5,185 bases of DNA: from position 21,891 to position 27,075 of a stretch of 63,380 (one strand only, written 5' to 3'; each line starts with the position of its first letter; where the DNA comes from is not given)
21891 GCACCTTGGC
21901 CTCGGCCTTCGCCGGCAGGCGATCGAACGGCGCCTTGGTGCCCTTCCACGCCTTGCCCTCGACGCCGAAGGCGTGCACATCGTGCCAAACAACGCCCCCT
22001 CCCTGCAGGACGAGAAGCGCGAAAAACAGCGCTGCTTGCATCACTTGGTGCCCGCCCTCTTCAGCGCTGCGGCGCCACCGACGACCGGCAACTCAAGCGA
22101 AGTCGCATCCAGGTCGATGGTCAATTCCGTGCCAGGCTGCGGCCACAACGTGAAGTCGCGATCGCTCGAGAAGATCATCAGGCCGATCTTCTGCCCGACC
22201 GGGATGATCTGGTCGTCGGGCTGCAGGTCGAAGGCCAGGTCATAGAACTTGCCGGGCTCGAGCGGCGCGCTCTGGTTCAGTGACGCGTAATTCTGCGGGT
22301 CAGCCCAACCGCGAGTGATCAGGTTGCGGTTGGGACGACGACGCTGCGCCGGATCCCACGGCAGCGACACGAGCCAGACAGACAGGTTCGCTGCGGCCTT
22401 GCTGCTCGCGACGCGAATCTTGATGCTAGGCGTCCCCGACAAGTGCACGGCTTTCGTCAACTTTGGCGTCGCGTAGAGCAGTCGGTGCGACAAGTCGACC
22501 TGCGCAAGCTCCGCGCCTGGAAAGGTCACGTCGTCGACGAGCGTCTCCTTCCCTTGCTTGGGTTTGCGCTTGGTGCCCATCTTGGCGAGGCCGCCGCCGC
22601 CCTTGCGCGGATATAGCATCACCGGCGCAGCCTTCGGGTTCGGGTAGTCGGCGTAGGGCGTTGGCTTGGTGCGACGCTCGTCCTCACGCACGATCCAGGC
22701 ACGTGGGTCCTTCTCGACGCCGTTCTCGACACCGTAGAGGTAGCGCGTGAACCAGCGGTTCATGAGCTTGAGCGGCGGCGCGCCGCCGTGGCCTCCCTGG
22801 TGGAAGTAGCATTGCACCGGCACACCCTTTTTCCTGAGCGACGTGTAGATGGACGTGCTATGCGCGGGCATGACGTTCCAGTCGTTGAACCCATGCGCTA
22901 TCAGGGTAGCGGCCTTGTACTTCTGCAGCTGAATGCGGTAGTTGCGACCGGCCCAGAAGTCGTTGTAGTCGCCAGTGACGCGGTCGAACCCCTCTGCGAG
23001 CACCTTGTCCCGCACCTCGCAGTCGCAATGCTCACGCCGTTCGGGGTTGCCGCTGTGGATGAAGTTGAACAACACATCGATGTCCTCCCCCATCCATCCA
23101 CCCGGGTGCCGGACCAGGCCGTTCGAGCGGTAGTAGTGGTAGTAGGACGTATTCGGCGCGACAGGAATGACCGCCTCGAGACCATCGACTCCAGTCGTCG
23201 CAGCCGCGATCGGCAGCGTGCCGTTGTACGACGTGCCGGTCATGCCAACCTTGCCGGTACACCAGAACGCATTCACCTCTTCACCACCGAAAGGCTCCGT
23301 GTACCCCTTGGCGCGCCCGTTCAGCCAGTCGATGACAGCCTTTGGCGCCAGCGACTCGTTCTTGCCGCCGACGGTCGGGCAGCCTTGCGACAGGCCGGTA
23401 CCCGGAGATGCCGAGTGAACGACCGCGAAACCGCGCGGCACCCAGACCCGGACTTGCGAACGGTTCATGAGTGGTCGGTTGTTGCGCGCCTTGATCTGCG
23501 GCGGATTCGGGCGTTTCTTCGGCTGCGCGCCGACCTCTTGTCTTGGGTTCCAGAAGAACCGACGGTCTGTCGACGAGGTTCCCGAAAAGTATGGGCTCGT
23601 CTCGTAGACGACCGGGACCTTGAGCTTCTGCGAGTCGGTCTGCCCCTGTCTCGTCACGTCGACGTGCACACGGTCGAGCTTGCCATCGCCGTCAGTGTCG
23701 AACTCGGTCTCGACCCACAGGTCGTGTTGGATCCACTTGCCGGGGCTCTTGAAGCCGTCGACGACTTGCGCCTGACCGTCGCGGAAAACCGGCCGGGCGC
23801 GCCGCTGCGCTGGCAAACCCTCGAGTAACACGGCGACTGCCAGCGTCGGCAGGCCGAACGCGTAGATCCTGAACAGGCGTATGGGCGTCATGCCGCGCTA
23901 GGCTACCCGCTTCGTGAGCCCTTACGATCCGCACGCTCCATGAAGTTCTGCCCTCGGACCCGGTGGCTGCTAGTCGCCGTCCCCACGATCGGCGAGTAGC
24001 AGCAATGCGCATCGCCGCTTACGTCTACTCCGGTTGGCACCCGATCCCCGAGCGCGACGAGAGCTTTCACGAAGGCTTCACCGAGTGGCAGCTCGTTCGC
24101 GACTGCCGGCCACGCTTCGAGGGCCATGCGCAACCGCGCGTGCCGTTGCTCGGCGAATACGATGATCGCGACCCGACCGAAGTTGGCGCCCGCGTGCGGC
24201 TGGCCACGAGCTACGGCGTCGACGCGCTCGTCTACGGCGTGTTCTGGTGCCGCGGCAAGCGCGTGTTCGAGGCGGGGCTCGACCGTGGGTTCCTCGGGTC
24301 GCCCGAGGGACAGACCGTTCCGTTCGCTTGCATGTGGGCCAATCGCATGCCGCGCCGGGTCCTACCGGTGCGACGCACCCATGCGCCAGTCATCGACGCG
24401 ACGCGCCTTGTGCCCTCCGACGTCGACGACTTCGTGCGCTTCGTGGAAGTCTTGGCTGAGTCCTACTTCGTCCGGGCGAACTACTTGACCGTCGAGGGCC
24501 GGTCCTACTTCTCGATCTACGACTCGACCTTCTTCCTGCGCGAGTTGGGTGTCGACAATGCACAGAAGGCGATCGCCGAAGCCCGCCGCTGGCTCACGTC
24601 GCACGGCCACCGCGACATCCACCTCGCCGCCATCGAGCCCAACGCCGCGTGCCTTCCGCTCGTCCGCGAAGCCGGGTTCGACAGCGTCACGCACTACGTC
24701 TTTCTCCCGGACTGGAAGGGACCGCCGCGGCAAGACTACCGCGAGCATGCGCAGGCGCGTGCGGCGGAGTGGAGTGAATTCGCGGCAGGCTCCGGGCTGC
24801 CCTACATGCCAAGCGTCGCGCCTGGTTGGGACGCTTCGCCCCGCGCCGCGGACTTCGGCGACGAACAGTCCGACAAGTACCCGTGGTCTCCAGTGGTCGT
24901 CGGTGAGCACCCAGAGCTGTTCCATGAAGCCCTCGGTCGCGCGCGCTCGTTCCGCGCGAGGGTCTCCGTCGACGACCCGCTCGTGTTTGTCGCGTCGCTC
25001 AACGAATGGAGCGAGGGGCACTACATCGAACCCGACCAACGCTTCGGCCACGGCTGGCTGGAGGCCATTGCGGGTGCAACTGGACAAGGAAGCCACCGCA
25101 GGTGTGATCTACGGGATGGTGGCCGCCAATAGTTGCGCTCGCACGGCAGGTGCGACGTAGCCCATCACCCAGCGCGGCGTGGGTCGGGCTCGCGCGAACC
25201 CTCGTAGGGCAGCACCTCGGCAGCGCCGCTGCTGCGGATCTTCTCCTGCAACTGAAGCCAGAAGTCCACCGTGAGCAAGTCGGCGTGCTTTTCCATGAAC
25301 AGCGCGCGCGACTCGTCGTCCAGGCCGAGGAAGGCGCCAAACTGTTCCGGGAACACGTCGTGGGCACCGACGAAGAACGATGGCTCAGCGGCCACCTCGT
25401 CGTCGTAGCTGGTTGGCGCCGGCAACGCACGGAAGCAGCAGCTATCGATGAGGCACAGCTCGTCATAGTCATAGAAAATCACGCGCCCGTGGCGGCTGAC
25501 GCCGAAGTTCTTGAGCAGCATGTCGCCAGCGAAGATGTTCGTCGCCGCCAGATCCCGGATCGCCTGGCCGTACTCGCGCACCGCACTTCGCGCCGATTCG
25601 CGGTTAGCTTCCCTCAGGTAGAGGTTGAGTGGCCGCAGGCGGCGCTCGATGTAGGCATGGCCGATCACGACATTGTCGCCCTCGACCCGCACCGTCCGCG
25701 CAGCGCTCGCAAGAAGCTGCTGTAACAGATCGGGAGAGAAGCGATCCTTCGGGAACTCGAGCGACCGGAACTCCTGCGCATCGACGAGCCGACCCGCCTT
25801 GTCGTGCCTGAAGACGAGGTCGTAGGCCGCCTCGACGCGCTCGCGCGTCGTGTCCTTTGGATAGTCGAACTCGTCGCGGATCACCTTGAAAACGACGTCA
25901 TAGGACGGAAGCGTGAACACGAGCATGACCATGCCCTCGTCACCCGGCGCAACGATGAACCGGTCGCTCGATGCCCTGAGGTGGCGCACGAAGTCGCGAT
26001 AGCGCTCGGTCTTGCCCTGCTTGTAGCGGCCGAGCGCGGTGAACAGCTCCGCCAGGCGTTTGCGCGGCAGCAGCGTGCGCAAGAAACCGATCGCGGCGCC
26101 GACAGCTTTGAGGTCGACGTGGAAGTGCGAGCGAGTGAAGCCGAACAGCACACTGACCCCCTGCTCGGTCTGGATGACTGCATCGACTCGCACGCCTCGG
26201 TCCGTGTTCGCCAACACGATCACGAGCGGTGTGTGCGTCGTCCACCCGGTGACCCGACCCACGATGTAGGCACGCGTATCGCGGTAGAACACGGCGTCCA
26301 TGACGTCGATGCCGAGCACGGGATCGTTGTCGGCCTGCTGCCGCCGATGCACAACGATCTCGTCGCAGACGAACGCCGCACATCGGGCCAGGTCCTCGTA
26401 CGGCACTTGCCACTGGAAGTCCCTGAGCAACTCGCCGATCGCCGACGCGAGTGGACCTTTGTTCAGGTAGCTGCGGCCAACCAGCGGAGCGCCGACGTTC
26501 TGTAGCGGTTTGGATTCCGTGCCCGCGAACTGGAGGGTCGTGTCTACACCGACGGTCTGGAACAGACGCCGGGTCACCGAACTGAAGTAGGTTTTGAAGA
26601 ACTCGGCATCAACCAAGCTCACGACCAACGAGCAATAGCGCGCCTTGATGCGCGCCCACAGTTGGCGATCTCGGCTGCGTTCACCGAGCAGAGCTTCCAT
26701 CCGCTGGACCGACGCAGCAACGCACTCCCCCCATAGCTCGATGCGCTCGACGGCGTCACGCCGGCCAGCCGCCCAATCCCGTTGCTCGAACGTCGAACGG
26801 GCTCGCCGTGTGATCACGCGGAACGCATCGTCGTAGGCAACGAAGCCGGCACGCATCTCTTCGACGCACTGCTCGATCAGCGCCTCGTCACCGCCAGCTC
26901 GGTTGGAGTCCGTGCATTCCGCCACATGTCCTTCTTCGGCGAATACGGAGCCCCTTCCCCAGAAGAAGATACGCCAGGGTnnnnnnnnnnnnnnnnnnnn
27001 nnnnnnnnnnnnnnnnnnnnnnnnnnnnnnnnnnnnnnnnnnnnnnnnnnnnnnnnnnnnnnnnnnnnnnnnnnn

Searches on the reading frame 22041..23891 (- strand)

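Call 7: search_protein_families(library=pfam, proteins=[window:22041-23891:-], max_evalue=0.001)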
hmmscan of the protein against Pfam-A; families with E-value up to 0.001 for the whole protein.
window:22041-23891:- (616 aa): 3 families
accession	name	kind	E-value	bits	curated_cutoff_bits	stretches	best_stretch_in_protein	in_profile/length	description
PF02129.25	Peptidase_S15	-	1e-59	202.8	23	1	69-369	1-261/262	X-Pro dipeptidyl-peptidase (S15 family)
PF08530.16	PepX_C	-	1.5e-35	123.5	22.5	1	390-597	1-200/217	X-Pro dipeptidyl-peptidase C-terminal non-catalytic domain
PF00326.27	Peptidase_S9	-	5.5e-07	29.7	22.6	1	325-373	143-192/213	Prolyl oligopeptidase family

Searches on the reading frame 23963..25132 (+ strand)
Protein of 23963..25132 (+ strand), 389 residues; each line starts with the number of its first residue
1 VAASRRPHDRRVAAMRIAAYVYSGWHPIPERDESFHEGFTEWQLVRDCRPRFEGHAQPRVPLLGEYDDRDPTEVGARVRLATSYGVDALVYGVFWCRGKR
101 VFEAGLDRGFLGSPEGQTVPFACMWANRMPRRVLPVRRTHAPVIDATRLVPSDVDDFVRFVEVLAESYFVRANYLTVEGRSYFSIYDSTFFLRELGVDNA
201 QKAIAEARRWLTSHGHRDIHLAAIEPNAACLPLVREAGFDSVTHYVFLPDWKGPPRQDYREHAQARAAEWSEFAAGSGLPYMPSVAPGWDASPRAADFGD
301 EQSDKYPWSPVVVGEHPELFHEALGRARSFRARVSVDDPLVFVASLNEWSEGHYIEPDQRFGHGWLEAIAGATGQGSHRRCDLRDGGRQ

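Call 7: search_protein_families(library=pfam, proteins=[window:23963-25132:+], max_evalue=0.001)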
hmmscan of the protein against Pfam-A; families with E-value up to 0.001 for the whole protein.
window:23963-25132:+ (389 aa): 1 family
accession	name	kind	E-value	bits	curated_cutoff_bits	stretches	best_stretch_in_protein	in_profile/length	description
PF14307.12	Glyco_tran_WbsX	-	3.9e-45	155.3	25.1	1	20-369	4-350/350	Glycosyltransferase WbsX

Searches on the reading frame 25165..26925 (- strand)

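Call 7: search_protein_families(library=pfam, proteins=[window:25165-26925:-], max_evalue=0.001)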
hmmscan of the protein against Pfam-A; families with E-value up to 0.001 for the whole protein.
window:25165-26925:- (586 aa): 2 families
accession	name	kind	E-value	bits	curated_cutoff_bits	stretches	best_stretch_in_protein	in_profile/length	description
PF06315.17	AceK_kinase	-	5e-107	357.6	29.3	1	321-575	1-255/256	Isocitrate dehydrogenase kinase/phosphatase (AceK) kinase domain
PF20423.3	AceK_regulatory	-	2.6e-86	290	25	1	23-319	3-301/302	Isocitrate dehydrogenase kinase/phosphatase (AceK), regulatory domain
